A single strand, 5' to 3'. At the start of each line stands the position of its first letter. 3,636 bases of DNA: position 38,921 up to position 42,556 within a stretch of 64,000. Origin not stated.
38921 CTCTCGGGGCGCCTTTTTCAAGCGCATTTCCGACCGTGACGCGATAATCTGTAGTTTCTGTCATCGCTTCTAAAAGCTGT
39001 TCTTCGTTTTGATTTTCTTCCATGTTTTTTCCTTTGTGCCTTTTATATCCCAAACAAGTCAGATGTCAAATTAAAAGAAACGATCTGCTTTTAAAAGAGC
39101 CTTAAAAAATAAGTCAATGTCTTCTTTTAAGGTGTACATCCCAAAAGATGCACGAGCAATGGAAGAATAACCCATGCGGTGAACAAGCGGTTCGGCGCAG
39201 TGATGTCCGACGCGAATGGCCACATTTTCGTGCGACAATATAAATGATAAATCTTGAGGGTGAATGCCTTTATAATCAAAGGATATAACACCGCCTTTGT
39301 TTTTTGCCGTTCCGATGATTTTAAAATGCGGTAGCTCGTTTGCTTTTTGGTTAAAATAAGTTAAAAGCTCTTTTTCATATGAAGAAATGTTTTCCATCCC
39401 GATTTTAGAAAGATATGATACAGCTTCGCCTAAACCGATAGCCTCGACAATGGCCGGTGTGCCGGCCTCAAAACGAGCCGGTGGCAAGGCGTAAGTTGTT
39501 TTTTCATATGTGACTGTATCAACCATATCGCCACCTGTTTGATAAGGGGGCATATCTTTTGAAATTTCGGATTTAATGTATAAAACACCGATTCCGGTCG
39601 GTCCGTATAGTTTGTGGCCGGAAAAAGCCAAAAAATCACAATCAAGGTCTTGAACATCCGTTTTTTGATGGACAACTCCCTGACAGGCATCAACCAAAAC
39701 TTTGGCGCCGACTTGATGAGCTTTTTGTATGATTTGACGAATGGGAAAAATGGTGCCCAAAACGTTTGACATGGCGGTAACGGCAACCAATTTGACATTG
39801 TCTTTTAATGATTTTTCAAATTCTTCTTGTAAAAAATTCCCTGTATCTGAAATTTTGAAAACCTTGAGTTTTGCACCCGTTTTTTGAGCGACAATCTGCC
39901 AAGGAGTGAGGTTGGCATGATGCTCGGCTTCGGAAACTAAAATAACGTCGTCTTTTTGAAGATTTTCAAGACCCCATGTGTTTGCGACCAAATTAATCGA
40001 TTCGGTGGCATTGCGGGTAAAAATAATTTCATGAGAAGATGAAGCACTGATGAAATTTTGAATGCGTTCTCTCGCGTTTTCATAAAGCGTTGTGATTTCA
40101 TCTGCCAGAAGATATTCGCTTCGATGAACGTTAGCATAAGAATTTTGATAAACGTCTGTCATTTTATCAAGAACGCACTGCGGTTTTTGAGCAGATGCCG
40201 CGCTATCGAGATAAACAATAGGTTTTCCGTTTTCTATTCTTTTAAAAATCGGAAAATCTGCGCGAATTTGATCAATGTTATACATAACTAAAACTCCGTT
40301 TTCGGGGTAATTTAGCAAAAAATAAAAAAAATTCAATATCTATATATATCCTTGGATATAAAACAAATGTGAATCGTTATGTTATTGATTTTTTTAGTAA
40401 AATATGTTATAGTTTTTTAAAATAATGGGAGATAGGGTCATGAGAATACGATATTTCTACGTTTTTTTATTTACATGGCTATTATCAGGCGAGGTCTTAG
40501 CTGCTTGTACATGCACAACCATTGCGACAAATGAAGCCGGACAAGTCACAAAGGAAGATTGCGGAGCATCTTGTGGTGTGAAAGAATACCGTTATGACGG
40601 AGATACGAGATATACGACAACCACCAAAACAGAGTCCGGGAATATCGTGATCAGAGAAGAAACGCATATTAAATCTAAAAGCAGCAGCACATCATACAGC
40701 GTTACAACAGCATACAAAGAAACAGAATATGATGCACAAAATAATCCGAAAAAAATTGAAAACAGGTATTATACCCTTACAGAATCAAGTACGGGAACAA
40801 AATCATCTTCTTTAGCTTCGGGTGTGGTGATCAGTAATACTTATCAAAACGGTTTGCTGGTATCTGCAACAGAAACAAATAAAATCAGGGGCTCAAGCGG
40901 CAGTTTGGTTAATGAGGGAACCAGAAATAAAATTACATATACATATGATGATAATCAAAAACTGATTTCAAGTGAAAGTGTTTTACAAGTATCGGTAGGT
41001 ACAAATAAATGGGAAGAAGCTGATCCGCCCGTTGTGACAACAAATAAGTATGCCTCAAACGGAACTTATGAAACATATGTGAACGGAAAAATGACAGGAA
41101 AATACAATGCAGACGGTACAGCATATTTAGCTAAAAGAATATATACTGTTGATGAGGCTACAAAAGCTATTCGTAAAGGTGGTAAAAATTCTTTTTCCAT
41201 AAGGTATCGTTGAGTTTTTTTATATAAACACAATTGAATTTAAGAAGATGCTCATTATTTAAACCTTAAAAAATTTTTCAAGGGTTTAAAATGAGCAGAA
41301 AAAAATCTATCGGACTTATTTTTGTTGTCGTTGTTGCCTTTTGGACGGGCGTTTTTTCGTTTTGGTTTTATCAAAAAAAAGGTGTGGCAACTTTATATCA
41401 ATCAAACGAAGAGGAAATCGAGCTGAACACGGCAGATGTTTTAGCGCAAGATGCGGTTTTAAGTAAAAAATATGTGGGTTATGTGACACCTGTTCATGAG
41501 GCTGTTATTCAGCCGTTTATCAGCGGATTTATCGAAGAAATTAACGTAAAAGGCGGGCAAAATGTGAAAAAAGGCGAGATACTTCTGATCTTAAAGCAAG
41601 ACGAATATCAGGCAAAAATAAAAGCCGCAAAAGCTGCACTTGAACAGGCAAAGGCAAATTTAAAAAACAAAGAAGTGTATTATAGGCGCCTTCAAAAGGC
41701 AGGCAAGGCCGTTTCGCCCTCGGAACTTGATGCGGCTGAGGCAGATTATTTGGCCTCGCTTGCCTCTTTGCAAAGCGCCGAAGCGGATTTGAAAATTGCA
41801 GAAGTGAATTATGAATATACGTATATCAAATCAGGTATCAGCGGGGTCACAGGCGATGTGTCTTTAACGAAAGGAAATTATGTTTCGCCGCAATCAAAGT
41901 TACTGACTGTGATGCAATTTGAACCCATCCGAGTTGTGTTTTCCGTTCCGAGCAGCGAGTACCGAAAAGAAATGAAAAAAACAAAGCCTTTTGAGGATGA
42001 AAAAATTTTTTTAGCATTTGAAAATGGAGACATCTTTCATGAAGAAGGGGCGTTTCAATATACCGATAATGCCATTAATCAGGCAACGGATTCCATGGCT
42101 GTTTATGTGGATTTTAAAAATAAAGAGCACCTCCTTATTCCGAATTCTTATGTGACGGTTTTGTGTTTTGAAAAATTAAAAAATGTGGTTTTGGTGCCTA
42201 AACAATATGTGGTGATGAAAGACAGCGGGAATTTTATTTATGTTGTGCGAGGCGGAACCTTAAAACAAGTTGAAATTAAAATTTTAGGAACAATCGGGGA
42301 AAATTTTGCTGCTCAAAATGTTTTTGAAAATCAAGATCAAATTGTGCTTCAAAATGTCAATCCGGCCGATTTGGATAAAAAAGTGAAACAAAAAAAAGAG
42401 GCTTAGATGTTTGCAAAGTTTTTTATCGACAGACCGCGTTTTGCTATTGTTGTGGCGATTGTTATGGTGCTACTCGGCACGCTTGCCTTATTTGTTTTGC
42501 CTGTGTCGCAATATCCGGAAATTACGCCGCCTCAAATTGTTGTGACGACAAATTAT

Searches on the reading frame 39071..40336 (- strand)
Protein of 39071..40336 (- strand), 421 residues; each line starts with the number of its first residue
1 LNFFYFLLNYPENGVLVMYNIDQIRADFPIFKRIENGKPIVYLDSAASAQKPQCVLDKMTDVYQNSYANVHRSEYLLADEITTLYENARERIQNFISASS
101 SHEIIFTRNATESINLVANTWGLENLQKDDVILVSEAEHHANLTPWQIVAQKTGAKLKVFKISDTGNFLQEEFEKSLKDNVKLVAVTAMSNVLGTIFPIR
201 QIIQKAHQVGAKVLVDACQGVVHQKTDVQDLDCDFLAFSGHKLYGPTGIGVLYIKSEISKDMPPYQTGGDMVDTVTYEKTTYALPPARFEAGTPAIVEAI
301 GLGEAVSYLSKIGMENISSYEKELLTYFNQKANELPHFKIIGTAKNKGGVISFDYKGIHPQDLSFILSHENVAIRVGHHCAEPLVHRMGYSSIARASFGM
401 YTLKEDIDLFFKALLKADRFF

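Call 5: search_protein_families(library=pfam, proteins=[window:39071-40336:-], max_evalue=0.001)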
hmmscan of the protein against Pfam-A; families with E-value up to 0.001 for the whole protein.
window:39071-40336:- (421 aa): 2 families
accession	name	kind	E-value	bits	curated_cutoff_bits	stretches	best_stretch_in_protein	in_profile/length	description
PF00266.25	Aminotran_5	-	7.6e-141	469.8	21.5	1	41-410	1-371/371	Aminotransferase class-V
PF01053.26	Cys_Met_Meta_PP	-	3e-05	23.2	27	1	146-218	108-175/381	Cys/Met metabolism PLP-dependent enzyme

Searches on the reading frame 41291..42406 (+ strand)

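Call 6: search_protein_families(library=pfam, proteins=[window:41291-42406:+], max_evalue=0.001)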
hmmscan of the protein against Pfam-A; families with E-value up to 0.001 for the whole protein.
window:41291-42406:+ (371 aa): 3 families
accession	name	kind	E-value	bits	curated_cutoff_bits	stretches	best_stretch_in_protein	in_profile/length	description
PF16576.10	HlyD_D23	-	2.9e-13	50.1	30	1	70-288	19-214/214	Barrel-sandwich domain of CusB or HlyD membrane-fusion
PF13437.12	HlyD_3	-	4.1e-07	31.1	22.2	0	179-278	2-96/106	HlyD family secretion protein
PF13533.13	Biotin_lipoyl_2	-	2.6e-06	27.5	29.8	1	73-101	3-31/32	Biotin-lipoyl like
